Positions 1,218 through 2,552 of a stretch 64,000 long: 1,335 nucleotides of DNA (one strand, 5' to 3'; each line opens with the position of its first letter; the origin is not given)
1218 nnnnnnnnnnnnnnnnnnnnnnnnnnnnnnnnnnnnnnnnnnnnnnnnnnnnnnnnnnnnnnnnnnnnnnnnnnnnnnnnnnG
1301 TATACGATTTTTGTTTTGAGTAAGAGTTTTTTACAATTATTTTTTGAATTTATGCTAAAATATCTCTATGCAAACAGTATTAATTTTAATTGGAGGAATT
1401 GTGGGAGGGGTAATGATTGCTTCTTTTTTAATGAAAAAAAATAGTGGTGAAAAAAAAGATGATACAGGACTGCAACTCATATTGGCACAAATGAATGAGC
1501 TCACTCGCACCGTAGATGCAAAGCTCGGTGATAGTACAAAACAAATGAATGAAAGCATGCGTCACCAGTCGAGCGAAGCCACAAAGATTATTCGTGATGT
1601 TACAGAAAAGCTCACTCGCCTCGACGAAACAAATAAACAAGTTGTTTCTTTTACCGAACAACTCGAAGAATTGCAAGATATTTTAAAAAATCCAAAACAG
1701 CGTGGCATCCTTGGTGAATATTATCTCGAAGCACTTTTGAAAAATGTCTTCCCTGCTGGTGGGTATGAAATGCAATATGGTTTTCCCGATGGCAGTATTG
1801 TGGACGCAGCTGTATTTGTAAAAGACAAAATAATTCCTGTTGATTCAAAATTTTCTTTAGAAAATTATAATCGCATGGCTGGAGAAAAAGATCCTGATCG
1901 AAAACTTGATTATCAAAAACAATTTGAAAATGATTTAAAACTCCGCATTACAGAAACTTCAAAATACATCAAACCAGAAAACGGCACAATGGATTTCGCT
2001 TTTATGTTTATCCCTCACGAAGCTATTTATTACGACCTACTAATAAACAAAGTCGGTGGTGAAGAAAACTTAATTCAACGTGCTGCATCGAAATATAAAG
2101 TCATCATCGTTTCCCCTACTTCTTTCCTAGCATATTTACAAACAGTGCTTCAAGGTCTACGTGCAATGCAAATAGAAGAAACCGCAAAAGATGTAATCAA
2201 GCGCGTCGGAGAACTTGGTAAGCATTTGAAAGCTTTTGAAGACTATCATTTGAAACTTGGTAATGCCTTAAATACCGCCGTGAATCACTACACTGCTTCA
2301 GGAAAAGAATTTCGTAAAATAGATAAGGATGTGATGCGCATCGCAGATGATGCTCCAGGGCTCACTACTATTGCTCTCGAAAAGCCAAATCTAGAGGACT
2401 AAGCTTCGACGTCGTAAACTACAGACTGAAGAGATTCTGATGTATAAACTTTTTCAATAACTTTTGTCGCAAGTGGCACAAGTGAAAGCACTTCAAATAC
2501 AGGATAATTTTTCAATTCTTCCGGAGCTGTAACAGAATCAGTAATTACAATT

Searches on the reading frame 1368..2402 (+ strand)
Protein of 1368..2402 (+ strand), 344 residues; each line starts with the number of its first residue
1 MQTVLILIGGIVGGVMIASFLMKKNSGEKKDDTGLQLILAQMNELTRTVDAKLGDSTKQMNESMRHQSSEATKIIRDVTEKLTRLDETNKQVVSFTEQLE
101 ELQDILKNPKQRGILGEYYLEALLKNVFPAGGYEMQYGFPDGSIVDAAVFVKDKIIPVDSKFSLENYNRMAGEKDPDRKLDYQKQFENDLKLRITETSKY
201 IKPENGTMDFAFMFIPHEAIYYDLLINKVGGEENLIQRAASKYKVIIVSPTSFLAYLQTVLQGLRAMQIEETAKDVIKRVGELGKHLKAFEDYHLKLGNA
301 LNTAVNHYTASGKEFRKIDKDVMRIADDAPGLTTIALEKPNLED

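Call 44: search_protein_families(library=pfam, proteins=[window:1368-2402:+], max_evalue=0.0001)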
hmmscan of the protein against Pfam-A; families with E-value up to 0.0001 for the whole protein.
window:1368-2402:+ (344 aa): 1 family
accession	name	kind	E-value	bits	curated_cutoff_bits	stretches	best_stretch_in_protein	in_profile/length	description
PF02646.22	RmuC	-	3.9e-52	177.6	26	1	41-319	2-275/291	RmuC family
